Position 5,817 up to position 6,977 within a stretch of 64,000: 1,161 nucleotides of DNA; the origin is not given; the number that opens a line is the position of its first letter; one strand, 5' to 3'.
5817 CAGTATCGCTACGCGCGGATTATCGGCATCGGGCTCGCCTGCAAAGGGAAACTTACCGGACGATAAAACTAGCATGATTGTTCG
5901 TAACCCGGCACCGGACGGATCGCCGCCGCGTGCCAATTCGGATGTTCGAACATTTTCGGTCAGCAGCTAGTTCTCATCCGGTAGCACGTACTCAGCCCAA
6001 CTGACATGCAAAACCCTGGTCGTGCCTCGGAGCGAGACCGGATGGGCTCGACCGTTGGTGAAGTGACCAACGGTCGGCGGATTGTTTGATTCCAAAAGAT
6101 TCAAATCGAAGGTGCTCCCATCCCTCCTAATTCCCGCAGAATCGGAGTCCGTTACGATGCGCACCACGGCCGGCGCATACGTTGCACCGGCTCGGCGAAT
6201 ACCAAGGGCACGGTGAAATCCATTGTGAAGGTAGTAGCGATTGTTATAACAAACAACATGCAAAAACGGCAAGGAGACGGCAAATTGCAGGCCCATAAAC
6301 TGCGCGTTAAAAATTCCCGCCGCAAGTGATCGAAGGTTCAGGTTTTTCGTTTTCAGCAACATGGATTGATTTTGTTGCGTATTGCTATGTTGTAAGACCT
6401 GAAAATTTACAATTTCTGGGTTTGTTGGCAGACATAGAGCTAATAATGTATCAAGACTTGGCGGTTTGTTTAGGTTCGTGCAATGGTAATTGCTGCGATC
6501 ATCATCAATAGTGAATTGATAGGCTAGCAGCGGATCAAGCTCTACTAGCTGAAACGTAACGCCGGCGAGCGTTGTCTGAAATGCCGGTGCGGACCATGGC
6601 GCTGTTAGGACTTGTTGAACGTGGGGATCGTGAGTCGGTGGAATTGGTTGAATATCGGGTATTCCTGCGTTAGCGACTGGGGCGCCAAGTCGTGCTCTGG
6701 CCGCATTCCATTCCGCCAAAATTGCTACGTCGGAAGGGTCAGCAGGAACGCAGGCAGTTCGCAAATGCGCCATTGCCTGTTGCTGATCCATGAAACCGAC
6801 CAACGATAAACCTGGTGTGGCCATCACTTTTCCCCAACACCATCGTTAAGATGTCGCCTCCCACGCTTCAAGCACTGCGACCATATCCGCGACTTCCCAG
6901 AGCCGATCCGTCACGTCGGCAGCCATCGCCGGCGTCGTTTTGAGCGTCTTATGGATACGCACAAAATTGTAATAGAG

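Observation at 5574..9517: Intact 3.9-kb IS1-family element with four passenger genes, perfect IRs and an 8-bp TSD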

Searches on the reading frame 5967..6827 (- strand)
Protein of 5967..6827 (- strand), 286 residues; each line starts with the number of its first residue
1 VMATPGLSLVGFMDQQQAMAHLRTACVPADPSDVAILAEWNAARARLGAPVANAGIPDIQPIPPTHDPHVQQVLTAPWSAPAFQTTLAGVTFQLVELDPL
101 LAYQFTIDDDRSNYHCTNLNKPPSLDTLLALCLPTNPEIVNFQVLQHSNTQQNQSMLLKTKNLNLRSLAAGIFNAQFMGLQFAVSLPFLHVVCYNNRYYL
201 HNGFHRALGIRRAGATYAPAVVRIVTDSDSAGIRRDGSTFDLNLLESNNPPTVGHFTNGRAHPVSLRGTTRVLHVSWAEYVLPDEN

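Call 5: search_protein_families(library=pfam, proteins=[window:5967-6827:-], max_evalue=0.1)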
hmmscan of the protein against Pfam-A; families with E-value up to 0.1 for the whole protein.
window:5967-6827:- (286 aa): 1 family
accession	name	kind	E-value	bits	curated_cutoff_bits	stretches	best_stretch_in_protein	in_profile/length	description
PF23719.1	VapB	-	0.0018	18.8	27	1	188-209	59-80/97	Antitoxin VapB-like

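Call 6: search_protein_families(library=ncbifam, proteins=[window:5967-6827:-], max_evalue=0.1)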
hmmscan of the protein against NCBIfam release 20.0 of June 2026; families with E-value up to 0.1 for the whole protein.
window:5967-6827:- (286 aa): 0 families

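Call 10: search_protein_families(library=padloc, proteins=[window:5967-6827:-], max_evalue=0.1)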
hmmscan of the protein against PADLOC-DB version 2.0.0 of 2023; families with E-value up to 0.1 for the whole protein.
window:5967-6827:- (286 aa): 0 families

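Call 11: search_protein_families(library=phrogs, proteins=[window:5967-6827:-], max_evalue=0.1)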
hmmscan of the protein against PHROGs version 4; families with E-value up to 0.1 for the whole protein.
window:5967-6827:- (286 aa): 0 families

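Call 23: find_homologous_proteins(query=window:5967-6827:-)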
Query window:5967-6827:- (286 aa): 337 proteins with E <= 0.001 among 3557 candidates; the best 120 are listed.
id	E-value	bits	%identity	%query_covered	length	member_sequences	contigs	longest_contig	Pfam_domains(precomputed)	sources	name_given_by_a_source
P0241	6.8e-191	651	100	100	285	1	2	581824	-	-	-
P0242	2.4e-154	531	80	100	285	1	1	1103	-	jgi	jgi:hypothetical protein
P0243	1.6e-139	482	73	100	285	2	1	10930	-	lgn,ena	-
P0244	9.6e-139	480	73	99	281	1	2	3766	-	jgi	-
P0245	2.3e-111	390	62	99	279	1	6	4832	-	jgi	jgi:hypothetical protein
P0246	4.1e-111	389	60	99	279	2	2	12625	-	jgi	-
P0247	5.8e-110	385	60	99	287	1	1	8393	-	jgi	jgi:hypothetical protein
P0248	1.0e-109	384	61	99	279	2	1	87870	-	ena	-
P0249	2.1e-104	367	58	99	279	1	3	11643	PF23719.2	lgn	-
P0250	4.4e-103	363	60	99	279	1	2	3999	-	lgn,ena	-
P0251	1.4e-101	358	58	99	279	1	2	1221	-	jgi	jgi:hypothetical protein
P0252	2.7e-101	357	57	99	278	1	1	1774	-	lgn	-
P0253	9.7e-101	355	58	99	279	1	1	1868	-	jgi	jgi:hypothetical protein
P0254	2.5e-100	354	58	99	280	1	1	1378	-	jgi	jgi:hypothetical protein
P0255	4.7e-100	353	57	99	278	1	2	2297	-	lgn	-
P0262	5.4e-96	339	56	99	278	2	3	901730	-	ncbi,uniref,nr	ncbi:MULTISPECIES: hypothetical protein [unclassified Bradyrhizobium]|uniref:hypothetical protein n=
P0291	3.0e-88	314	54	99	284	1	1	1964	PF23719.2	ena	-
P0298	3.0e-87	311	52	99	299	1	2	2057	PF23719.2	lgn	-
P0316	2.5e-85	304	53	99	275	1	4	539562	-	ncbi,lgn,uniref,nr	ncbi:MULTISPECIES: hypothetical protein [unclassified Mesorhizobium]|uniref:hypothetical protein n=1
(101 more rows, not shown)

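Call 24: find_encoding_contigs(protein=P0262, flank=6000, max_places=3)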
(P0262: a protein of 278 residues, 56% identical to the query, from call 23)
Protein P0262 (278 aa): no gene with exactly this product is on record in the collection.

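Call 25: find_encoding_contigs(protein=P0316, flank=6000, max_places=3)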
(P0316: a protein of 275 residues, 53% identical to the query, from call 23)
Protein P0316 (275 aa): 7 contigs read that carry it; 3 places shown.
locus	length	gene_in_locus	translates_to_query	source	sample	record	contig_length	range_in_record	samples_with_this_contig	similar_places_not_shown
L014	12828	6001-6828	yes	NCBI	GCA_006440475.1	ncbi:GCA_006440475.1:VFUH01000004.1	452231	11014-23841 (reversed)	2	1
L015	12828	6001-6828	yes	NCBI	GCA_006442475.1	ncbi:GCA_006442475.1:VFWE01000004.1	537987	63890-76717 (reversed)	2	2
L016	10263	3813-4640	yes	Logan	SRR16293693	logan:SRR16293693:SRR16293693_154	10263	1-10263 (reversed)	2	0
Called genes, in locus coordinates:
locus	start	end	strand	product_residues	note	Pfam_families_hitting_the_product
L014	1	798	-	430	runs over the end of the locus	PF02653:BPD_transp_2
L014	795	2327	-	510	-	PF00005:ABC_tran, PF13304:AAA_21 (faint), PF00005:ABC_tran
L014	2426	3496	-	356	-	PF13407:Peripla_BP_4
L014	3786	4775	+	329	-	PF00126:HTH_1, PF03466:LysR_substrate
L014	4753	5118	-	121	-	-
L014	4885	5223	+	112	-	-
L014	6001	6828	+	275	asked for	-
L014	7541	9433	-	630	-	PF01757:Acyl_transf_3, PF19040:SGNH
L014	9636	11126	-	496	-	-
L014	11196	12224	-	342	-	PF13641:Glyco_tranf_2_3, PF00535:Glycos_transf_2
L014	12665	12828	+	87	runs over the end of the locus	PF20061:DUF6460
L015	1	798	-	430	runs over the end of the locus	PF02653:BPD_transp_2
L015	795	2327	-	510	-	PF00005:ABC_tran, PF13304:AAA_21 (faint), PF00005:ABC_tran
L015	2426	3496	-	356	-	PF13407:Peripla_BP_4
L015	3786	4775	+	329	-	PF00126:HTH_1, PF03466:LysR_substrate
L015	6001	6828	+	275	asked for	-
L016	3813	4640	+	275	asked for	-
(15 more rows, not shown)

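Call 33: search_solved_structures(query=A1, max_evalue=1)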
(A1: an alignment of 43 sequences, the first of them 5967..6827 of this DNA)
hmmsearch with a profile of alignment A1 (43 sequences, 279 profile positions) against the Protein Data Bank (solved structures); distinct sequences matched with E-value up to 1: 0.

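Call 41: predict_structure(alignment_id=A1)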
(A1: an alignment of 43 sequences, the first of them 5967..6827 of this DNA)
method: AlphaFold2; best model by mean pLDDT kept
length: 286 residues; sequences in the alignment: 43
mean_pLDDT: 91.7   pTM: 0.87
mean pLDDT of the five models: 91.7, 91.0, 90.3, 90.0, 87.5
residues with pLDDT >= 90: 219; 70-90: 41; 50-70: 23; < 50: 3
segments of 3 or more residues with pLDDT < 50: none
pLDDT, mean of each block of 10 residues (from residue 1): 93 98 97 98 98 99 98 97 95 99 96 94 97 94 77 77 81 56 90 98 97 98 98 95 98 98 95 74 65
secondary structure, 60 per line:
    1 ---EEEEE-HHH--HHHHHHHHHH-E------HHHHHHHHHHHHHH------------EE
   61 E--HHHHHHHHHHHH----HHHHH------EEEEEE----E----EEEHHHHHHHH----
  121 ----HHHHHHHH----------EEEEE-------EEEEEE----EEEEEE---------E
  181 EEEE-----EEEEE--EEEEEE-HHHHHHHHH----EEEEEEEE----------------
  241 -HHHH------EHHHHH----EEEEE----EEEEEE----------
elements in order: E4-8 H15-24 H33-46 E59-61 H64-75 H80-84 E91-96 E106-108 H109-116 H125-132 E143-147 E155-160 E165-170 E180-184 E190-194 E197-202 H204-212 E217-224 H242-245 H253-257 E262-266 E271-276

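Call 48: fold_search(model_id=the predicted structure, library=pdb)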
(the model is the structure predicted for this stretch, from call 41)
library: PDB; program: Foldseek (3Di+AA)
matches with E <= 10: 110; with E <= 0.001: 0
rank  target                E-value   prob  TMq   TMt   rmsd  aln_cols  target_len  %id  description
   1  7bnk_A                2.4e-01  0.51  0.14  0.20   6.8        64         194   26  Crystal structure of ParB from Myxococcus xanthus bound to CDP and Monothiophosphate (released 2021-09-08)
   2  2hwj_B                3.7e-01  0.21  0.12  0.17   4.7        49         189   20  Crystal structure of protein Atu1540 from Agrobacterium tumefaciens (released 2006-08-29)
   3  6sdk_B                4.2e-01  0.30  0.14  0.20   9.9        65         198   25  Crystal structure of bacterial ParB dimer bound to CDP (released 2019-10-23)
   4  7bnr_B                4.4e-01  0.47  0.14  0.20   4.2        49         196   28  Crystal structure of a ParB Q52A mutant from Myxococcus xanthus bound to CTPyS (released 2021-09-08)
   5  2rii_Y                6.3e-01  0.35  0.16  0.42   4.3        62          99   24  Crystal Structure of Human Peroxiredoxin I in complex with Sulfiredoxin (released 2008-01-08)
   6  7bnk_B                6.7e-01  0.35  0.14  0.20   4.2        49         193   28  Crystal structure of ParB from Myxococcus xanthus bound to CDP and Monothiophosphate (released 2021-09-08)
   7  1yzs_MODEL_1_A        7.5e-01  0.20  0.15  0.32   5.4        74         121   20  Solution structure of human sulfiredoxin (srx) (released 2005-03-22)
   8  6ky4                  8.5e-01  0.47  0.14  0.43   3.7        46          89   22  Crystal structure of Sulfiredoxin from Arabidopsis thaliana (released 2019-10-16)
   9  7bnr_A                8.5e-01  0.25  0.14  0.20   6.8        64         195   26  Crystal structure of a ParB Q52A mutant from Myxococcus xanthus bound to CTPyS (released 2021-09-08)
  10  3cyi                  1.0e+00  0.28  0.16  0.39   4.3        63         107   22  Crystal Structure of Human Sulfiredoxin (Srx) in Complex with ATP:Mg2+ (released 2008-07-01)
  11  2rii_X                1.1e+00  0.20  0.15  0.37   5.0        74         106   20  Crystal Structure of Human Peroxiredoxin I in complex with Sulfiredoxin (released 2008-01-08)
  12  6sdk_A                1.2e+00  0.33  0.14  0.20   2.6        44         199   25  Crystal structure of bacterial ParB dimer bound to CDP (released 2019-10-23)
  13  2hwj_D                1.4e+00  0.23  0.13  0.19   2.5        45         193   20  Crystal structure of protein Atu1540 from Agrobacterium tumefaciens (released 2006-08-29)
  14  7o0n_A                1.4e+00  0.23  0.14  0.19   4.1        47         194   30  Crystal structure of a ParB E93A mutant from Myxococcus xanthus bound to CDP and monothiophosphate (released 2021-09-15)
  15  7lj1_n                1.5e+00  0.16  0.15  0.41   5.1        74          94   19  Human Prx1-Srx Decameric Complex (released 2021-07-14)
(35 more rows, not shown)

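Call 58: search_protein_families(library=pfam, alignment_id=A1, max_evalue=1)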
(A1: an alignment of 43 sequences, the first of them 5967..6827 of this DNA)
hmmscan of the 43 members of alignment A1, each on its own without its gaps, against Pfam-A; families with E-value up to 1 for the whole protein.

A. member 1, window:5967-6827:- (286 aa): 1 family
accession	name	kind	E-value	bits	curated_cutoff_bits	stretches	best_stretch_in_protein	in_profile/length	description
PF23719.1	VapB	-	0.0018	18.8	27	1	188-209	59-80/97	Antitoxin VapB-like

B. families by the number of members that match (of 43 scanned): 12 families
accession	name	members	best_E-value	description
PF23719.1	VapB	39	2.3e-05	Antitoxin VapB-like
PF17693.6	DUF5539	1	0.0079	Family of unknown function (DUF5539)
PF20613.4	HipA_2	1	0.15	HipA-like kinase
PF25638.1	DUF5983_N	1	0.17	Family of unknown function (DUF5983) N-terminal domain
PF10525.14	Engrail_1_C_sig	1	0.19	Engrailed homeobox C-terminal signature domain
PF20345.3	DUF6640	1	0.19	Family of unknown function (DUF6640)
PF09636.16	XkdW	1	0.2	XkdW protein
PF09206.18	ArabFuran-catal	1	0.2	Alpha-L-arabinofuranosidase B, catalytic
PF07576.18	BRAP2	1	0.26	BRCA1-associated protein 2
PF09291.16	DUF1968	1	0.27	Domain of unknown function (DUF1968)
PF13219.11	DUF4027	1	0.28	Protein of unknown function (DUF4027)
PF15991.10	G_path_suppress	1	0.38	G-protein pathway suppressor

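Call 63: fold_search(model_id=the predicted structure, library=viral)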
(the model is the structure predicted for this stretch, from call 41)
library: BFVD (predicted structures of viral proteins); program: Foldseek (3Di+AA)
matches with E <= 10: 239; with E <= 0.001: 0
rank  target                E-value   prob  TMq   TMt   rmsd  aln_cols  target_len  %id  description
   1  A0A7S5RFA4            2.4e-02  0.99  0.24  0.28  11.7       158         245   13  (no name in the UniProt tables at hand)
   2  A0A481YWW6            5.2e-02  0.35  0.13  0.14  20.2       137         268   11  DNA-sulfur modification-associated protein [Marseillevirus LCMAC202]
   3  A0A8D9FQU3            9.3e-02  0.91  0.12  0.26   1.5        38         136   32  Putative ParB/Sulfiredoxin family protein [uncultured marine phage]
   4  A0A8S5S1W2            9.3e-02  0.75  0.22  0.33   8.2       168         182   11  Stage 0 sporulation protein J, Chromosome segregation, Chromosome organization [Siphoviridae sp. ctCIv11]
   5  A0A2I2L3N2            1.2e-01  0.72  0.13  0.14   4.7        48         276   27  ParB/Sulfiredoxin [Orpheovirus IHUMI-LCC2]
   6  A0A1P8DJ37            1.3e-01  0.41  0.22  0.37  16.0       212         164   16  (no name in the UniProt tables at hand)
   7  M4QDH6                1.5e-01  0.14  0.16  0.14  18.1       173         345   17  ParB/Sulfiredoxin domain-containing protein [Prochlorococcus phage MED4-213]
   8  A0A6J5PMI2            1.7e-01  0.84  0.15  0.16   4.2        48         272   38  ParB/Sulfiredoxin [uncultured Caudovirales phage]
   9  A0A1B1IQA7            2.0e-01  0.75  0.14  0.12   2.9        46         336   17  (no name in the UniProt tables at hand)
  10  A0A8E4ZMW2            2.4e-01  0.89  0.12  0.36   0.6        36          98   25  ParB/Sulfiredoxin domain-containing protein [Tenacibaculum phage Gundel_1]
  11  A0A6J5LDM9            2.4e-01  0.44  0.14  0.12   7.1        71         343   21  ParB/Sulfiredoxin [uncultured Caudovirales phage]
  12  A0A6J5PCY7            2.6e-01  0.15  0.13  0.04   8.9        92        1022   23  ParB/Sulfiredoxin [uncultured Caudovirales phage]
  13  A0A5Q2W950            2.9e-01  0.30  0.14  0.23  11.9        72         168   15  (no name in the UniProt tables at hand)
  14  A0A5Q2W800            3.4e-01  0.57  0.14  0.21   5.1        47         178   19  (no name in the UniProt tables at hand)
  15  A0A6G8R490            3.6e-01  0.66  0.12  0.08   1.0        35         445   26  (no name in the UniProt tables at hand)
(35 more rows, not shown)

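Call 83: find_related_loci(query=A1, collection=viral_contigs, flank=5000)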
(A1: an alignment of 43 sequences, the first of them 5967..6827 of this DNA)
Query A1 (286 aa) in viral_contigs; peptide patterns used: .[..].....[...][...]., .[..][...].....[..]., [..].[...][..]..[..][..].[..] (x = any residue, [..] = any of these).
10 stretches matched a pattern; 1 encode a relative of the query (tblastn E <= 1e-3); 1 distinct loci.
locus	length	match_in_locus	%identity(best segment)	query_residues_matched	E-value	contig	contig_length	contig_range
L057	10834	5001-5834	46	2-285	9e-72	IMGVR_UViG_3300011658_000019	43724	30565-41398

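Call 92: find_encoding_contigs(protein=P0243, flank=6000, max_places=4)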
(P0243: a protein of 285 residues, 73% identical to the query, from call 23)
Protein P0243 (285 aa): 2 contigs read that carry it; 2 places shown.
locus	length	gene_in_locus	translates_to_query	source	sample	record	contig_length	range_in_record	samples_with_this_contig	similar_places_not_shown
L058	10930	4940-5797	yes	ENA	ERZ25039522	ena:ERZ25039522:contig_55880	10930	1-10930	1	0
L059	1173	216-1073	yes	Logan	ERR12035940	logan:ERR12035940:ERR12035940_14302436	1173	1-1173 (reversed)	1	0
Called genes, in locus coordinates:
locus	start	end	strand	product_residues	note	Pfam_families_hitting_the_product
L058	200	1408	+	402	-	PF01070:FMN_dh, PF05690:ThiG (faint)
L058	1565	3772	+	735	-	PF02515:CoA_transf_3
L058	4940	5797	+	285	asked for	-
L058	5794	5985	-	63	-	-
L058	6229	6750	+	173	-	-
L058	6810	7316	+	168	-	-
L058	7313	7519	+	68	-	-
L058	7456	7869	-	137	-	PF12903:DUF3830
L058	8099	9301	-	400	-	PF00155:Aminotran_1_2, PF01041:DegT_DnrJ_EryC1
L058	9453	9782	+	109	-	-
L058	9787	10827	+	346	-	PF06782:UPF0236 (weak)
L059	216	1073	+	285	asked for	-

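Call 100: search_protein_representatives(alignment_id=A1)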
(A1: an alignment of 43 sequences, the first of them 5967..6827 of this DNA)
Query: 43 sequences, 279 profile positions. Proteins with E-value up to 0.001 (for the whole library): 1427; up to 1e-10: 880; up to 1e-30: 240. The best 150 are listed.
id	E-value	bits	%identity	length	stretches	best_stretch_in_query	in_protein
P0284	3.9e-122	423.2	-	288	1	1-279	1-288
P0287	2.0e-120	417.5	-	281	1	1-279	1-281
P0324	1.2e-116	405.1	-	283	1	1-279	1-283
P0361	2.6e-113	394.2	-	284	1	1-279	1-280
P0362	7.7e-107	373.0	-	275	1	1-279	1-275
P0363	4.7e-105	367.1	-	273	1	1-279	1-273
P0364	1.4e-103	362.3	-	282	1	1-277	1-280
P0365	3.6e-103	360.9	-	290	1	1-279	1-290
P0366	4.5e-102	357.3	-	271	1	1-269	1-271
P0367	1.6e-100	352.3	-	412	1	1-279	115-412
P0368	1.9e-100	352.0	-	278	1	1-279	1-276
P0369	2.2e-100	351.8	-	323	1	1-279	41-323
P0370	3.4e-100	351.2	-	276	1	1-278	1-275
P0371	2.5e-99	348.3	-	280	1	1-279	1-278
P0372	7.4e-99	346.8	-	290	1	1-279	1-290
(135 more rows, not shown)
